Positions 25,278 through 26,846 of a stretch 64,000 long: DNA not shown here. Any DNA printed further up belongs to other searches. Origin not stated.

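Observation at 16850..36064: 19-kb sigma/anti-sigma-controlled Sus locus combining EEP phosphodiesterase-like enzymes with alpha-GlcNAc-ases and a sulfatase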

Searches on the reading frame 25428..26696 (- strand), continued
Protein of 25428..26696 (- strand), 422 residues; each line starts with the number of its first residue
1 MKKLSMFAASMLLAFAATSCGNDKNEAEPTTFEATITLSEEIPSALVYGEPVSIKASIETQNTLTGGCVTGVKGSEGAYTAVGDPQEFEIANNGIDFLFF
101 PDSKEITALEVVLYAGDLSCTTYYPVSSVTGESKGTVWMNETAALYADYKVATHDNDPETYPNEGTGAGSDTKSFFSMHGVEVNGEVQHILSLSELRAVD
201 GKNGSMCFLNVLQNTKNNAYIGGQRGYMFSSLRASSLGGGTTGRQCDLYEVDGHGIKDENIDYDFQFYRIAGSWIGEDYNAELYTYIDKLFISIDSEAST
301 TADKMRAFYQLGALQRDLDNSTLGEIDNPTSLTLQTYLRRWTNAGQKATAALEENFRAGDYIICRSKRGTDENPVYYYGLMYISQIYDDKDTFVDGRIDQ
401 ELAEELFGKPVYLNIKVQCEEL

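Call 48: fold_search(model_id=the predicted structure, library=pdb)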
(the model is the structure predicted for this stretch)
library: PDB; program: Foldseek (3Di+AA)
matches with E <= 10: 1996; with E <= 0.001: 5
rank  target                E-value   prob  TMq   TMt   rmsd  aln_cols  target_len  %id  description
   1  8coe_A                3.9e-05  1.00  0.14  0.07  18.3       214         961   13  complement C5 in complex with the LCP0195 nanobody (released 2024-01-03)
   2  5i5k_A                2.7e-04  1.00  0.15  0.05  15.3       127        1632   17  Structure of complement C5 in complex with eculizumab (released 2016-03-16)
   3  3prx_A                5.8e-04  0.99  0.14  0.05  15.5       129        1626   16  Structure of Complement C5 in Complex with CVF and SSL7 (released 2011-01-19)
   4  5i5k_B                9.1e-04  0.98  0.15  0.05  15.8       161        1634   15  Structure of complement C5 in complex with eculizumab (released 2016-03-16)
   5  5foa_B                9.1e-04  0.89  0.13  0.07  19.9       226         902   13  Crystal Structure of Human Complement C3b in complex with DAF (CCP2-4) (released 2016-04-06)
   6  3pvm_A                1.0e-03  1.00  0.15  0.05  15.5       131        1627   14  Structure of Complement C5 in Complex with CVF (released 2011-01-19)
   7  7c2l_H                1.5e-03  0.82  0.15  0.24  18.5       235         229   15  S protein of SARS-CoV-2 in complex bound with 4A8 (released 2020-07-01)
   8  7ad7_A                1.7e-03  0.98  0.15  0.09  17.6       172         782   15  Crystal structure of human complement C5 in complex with the K8 bovine knob domain peptide. (released 2021-03-10)
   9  9nab_D                2.2e-03  0.91  0.17  0.32  16.1       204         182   15  Cryo-EM structure of the alpha5beta1 integrin headpiece with OS2966 Fab (released 2025-07-23)
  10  8jxr_B                2.5e-03  1.00  0.16  0.40   5.9       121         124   11  Structure of nanobody-bound DRD1_LSD complex (released 2024-09-04)
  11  3rif_I                2.6e-03  0.85  0.16  0.29  16.4       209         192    9  C. elegans glutamate-gated chloride channel (GluCl) in complex with Fab, ivermectin and glutamate. (released 2011-05-25)
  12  5b71_E                3.4e-03  1.00  0.16  0.51   4.9       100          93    8  Crystal structure of complement C5 in complex with SKY59 (released 2017-05-03)
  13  4be6_A                3.8e-03  0.38  0.14  0.21  21.2       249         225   11  V. cholera biofilm scaffolding protein RbmA (released 2013-12-18)
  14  7kqy_D                4.0e-03  0.75  0.16  0.28  18.5       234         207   12  Crystal Structure and Characterization of Human Heavy-Chain only Antibodies reveals a novel, stable dimeric structure  (released 2020-12-16)
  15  5tbd_A                4.3e-03  0.99  0.16  0.44   6.0       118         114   14  Crystal Structure of anti-MSP2 Fv fragment (mAb4D11) in complex with 3D7-MSP2 215-222 (released 2017-02-15)
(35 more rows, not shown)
